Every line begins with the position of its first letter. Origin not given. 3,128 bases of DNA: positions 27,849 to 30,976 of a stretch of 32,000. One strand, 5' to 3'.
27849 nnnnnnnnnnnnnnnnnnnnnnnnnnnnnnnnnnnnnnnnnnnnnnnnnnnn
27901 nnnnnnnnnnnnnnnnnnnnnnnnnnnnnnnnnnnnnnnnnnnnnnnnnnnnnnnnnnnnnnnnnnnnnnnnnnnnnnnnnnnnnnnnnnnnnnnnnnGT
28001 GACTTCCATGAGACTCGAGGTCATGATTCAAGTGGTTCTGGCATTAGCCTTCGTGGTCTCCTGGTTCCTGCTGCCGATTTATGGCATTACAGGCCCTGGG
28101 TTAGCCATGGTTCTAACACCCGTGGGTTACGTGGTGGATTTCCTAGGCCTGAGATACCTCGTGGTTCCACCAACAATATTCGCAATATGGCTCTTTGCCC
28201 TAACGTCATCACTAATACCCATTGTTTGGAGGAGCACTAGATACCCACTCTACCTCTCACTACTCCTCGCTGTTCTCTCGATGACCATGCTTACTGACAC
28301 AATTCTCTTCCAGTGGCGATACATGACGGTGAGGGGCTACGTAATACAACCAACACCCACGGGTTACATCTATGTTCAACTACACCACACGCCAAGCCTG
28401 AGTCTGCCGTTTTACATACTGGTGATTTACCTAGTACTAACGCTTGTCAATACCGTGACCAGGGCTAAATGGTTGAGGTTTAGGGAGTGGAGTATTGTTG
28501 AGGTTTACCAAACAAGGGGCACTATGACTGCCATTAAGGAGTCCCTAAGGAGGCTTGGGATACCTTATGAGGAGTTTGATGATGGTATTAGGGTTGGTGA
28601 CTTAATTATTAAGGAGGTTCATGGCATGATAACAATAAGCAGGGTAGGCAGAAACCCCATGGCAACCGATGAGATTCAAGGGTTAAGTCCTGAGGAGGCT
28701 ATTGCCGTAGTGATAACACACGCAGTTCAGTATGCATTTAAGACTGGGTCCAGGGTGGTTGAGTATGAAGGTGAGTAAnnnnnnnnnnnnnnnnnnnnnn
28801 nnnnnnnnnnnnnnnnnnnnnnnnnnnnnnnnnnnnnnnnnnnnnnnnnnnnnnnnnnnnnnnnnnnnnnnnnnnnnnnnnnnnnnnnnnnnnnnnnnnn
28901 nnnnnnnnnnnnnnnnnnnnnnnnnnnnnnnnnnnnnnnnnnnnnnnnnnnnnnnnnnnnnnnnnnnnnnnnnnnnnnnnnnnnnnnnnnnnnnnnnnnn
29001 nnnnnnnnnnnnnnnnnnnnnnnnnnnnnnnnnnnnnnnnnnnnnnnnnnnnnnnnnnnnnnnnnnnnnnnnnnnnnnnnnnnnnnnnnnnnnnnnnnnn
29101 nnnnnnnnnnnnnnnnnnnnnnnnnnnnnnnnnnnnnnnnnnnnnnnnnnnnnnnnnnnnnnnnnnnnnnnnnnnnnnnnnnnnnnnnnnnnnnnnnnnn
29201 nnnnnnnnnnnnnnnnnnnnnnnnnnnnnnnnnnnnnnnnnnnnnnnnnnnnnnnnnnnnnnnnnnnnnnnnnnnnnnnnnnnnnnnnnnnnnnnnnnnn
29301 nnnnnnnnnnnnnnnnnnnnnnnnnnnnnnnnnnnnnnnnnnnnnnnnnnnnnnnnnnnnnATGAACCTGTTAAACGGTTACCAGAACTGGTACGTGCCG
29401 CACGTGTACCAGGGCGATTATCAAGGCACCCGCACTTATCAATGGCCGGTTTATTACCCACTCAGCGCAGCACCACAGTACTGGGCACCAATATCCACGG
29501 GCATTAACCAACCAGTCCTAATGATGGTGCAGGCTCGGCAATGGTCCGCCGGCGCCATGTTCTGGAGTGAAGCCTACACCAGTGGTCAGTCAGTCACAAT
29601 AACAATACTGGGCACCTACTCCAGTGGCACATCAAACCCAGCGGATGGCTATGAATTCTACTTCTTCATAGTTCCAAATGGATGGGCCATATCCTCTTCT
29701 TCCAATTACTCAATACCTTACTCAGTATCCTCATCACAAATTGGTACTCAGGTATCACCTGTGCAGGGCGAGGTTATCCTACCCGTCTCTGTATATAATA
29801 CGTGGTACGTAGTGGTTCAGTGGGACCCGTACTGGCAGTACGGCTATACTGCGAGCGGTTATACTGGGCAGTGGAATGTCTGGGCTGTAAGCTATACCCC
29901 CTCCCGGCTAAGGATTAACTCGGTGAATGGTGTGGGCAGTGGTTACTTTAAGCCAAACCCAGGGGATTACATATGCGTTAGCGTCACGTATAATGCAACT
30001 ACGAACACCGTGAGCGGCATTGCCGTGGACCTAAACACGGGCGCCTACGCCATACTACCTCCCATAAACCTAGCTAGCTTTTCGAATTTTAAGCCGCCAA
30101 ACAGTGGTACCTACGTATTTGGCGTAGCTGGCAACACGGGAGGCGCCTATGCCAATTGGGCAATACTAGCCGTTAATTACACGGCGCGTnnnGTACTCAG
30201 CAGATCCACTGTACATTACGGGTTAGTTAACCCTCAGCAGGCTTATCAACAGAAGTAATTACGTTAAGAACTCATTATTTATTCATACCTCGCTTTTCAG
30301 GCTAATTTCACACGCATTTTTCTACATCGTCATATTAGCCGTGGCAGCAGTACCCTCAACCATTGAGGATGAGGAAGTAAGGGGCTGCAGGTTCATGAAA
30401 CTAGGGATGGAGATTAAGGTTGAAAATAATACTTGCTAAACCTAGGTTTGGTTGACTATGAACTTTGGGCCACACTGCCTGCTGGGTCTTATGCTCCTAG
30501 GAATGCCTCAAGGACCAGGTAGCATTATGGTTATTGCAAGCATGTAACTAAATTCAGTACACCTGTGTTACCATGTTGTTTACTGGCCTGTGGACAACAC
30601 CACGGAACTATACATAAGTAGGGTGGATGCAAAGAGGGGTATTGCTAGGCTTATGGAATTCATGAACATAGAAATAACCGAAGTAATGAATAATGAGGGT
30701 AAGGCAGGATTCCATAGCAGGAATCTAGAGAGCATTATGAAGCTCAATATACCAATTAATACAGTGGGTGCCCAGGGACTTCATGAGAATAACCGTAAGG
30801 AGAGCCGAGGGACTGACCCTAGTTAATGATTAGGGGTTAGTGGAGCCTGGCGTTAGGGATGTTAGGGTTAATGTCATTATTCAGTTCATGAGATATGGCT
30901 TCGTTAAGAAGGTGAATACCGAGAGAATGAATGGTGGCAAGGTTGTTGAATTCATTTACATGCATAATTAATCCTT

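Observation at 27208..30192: Translationally coupled three-gene operon of orphan envelope proteins: candidate undescribed cell-surface system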

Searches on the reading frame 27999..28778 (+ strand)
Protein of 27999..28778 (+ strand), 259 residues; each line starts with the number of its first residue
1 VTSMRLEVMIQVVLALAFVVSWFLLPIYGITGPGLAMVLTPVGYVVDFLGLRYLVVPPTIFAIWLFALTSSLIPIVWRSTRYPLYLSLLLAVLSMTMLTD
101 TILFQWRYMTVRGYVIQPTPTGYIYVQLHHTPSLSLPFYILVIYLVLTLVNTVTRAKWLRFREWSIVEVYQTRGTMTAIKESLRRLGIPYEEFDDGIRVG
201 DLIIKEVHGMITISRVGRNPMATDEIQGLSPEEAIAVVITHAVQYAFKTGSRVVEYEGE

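Call 7: search_protein_families(library=pfam, proteins=[window:27999-28778:+], max_evalue=1)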
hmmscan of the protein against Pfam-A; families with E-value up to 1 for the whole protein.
window:27999-28778:+ (259 aa): 0 families

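Call 8: search_protein_families(library=ncbifam, proteins=[window:27999-28778:+], max_evalue=1)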
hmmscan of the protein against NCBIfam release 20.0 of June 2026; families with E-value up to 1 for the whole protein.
window:27999-28778:+ (259 aa): 1 family
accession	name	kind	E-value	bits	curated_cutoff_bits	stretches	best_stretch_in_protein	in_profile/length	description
NF041012.2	T4P_ComGB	equivalog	0.98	8.7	240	0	79-159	101-180/332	competence type IV pilus assembly protein ComGB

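Call 13: find_homologous_proteins(query=window:27999-28778:+)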
Query window:27999-28778:+ (259 aa): 3 proteins with E <= 0.001 among 1241 candidates.
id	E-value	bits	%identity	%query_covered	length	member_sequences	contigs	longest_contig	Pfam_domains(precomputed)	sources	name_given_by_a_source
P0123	6.8e-161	552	100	99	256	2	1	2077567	-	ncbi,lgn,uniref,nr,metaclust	ncbi:hypothetical protein [Caldivirga maquilingensis]|uniref:Uncharacterized protein n=1 Tax=Caldivi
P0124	2.6e-127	442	79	99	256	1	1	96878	-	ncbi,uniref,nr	ncbi:hypothetical protein [Vulcanisaeta thermophila]|uniref:hypothetical protein n=1 Tax=Vulcanisaet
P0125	6.4e-93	329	57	99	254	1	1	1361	-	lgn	-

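Call 48: search_solved_structures(query=A4, max_evalue=10)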
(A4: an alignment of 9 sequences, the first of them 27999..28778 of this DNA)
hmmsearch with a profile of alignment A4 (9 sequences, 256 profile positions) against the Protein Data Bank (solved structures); distinct sequences matched with E-value up to 10: 1.
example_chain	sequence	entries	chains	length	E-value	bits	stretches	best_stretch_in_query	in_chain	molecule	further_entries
3f7e_A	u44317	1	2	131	1.9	11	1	103-126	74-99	Pyridoxamine 5'-phosphate oxidase-related, FMN-binding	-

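Call 89: search_protein_families(library=pfam, alignment_id=A7, max_evalue=1)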
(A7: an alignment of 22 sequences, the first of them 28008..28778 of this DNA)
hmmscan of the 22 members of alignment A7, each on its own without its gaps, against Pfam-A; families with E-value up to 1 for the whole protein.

A. member 1, window:28008-28778:+ (256 aa): 0 families

B. families by the number of members that match (of 22 scanned): 1 family
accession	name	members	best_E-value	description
PF05108.18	T7SS_ESX1_EccB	1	0.21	Type VII secretion system ESX-1, transport TM domain B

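Call 97: search_protein_families(library=phrogs, proteins=[window:28008-28778:+], max_evalue=0.01)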
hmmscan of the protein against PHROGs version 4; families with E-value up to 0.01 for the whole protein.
window:28008-28778:+ (256 aa): 0 families

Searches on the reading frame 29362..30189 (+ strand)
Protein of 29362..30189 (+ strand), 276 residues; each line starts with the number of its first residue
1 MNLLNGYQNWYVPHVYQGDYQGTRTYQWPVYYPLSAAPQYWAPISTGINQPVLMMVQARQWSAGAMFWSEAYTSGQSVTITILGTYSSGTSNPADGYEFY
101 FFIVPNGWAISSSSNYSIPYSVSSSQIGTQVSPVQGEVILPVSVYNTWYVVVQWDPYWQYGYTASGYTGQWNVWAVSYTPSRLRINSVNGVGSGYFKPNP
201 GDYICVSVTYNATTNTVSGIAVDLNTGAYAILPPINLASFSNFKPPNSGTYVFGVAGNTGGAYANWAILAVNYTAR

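Call 98: search_dna_similar(query=window:29362-30189:+, collection=phages, mode=protein, max_evalue=0.001, max_rows=15)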
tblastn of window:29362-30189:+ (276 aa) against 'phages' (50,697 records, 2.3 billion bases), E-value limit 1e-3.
Records with a match: 6; places in all: 6; records where one place covers at least 80% of the query: 0.
Best place of each record, by identity: <60% 6.
By first word of the organism name: Betalipothrixvirus 6.
By host as written in the record: - 3; Acidianus uzoniensis 2; Acidianus convivator 1.
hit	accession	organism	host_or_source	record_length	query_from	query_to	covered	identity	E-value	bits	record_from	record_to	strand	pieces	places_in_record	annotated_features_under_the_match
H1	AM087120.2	Betalipothrixvirus acidiani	-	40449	64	270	75%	31.1%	7e-5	50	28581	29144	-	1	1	conserved hypothetical protein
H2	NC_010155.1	Betalipothrixvirus acidiani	-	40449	64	270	75%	31.1%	7e-5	50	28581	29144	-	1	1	hypothetical protein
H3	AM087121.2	Betalipothrixvirus pozzuoliense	-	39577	64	270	75%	30.6%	1e-4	49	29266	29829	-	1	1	conserved hypothetical protein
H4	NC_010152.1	Betalipothrixvirus pozzuoliense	Acidianus convivator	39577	64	270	75%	30.6%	1e-4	49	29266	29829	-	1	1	hypothetical protein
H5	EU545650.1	Betalipothrixvirus uzonense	Acidianus uzoniensis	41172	53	269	79%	26.2%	3e-4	48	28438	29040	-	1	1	hypothetical protein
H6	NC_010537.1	Betalipothrixvirus uzonense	Acidianus uzoniensis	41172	53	269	79%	26.2%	3e-4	48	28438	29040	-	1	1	hypothetical protein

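Call 99: get_annotated_region(hit=H2, flank=4500)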
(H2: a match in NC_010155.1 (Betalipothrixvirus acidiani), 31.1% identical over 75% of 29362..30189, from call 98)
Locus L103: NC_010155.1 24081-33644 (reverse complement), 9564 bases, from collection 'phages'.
description: Acidianus filamentous virus 3, partial viral genome.
organism: Betalipothrixvirus acidiani (NCBI taxid 346881)
taxonomy: Viruses; Adnaviria; Zilligvirae; Taleaviricota; Tokiviricetes; Ligamenvirales; Lipothrixviridae; Betalipothrixvirus
host: -; source: -; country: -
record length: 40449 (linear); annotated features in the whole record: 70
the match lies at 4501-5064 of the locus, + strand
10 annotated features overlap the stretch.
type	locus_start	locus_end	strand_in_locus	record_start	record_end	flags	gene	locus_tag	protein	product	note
CDS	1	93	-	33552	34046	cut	-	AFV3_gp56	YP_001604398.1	hypothetical protein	ORF164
CDS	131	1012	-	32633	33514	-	-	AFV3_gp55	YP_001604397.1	hypothetical protein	ORF293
CDS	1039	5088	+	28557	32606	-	-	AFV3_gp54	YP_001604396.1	hypothetical protein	ORF1349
CDS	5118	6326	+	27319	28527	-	-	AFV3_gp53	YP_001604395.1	hypothetical protein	ORF402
CDS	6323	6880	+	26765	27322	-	-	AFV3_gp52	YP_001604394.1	hypothetical protein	ORF185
CDS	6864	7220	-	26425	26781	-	-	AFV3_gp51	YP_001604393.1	hypothetical protein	ORF118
CDS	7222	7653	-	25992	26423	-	-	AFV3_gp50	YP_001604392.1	hypothetical protein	ORF143b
CDS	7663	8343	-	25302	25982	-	-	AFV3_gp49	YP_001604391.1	hypothetical protein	ORF226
CDS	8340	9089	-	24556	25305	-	-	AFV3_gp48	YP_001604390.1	hypothetical protein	ORF249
CDS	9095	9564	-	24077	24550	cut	-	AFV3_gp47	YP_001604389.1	hypothetical protein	ORF157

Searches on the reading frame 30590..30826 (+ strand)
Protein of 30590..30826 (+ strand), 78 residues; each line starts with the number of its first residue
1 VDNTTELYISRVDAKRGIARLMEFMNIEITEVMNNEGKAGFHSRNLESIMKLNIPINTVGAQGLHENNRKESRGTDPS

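Call 63: search_protein_families(library=pfam, proteins=[window:30590-30826:+], max_evalue=0.01)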
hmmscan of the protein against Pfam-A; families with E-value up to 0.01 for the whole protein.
window:30590-30826:+ (78 aa): 1 family
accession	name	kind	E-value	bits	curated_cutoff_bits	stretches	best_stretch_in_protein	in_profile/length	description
PF03950.23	tRNA-synt_1c_C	-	0.00079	20.1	23.9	1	4-37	44-81/91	tRNA synthetases class I (E and Q), anti-codon binding domain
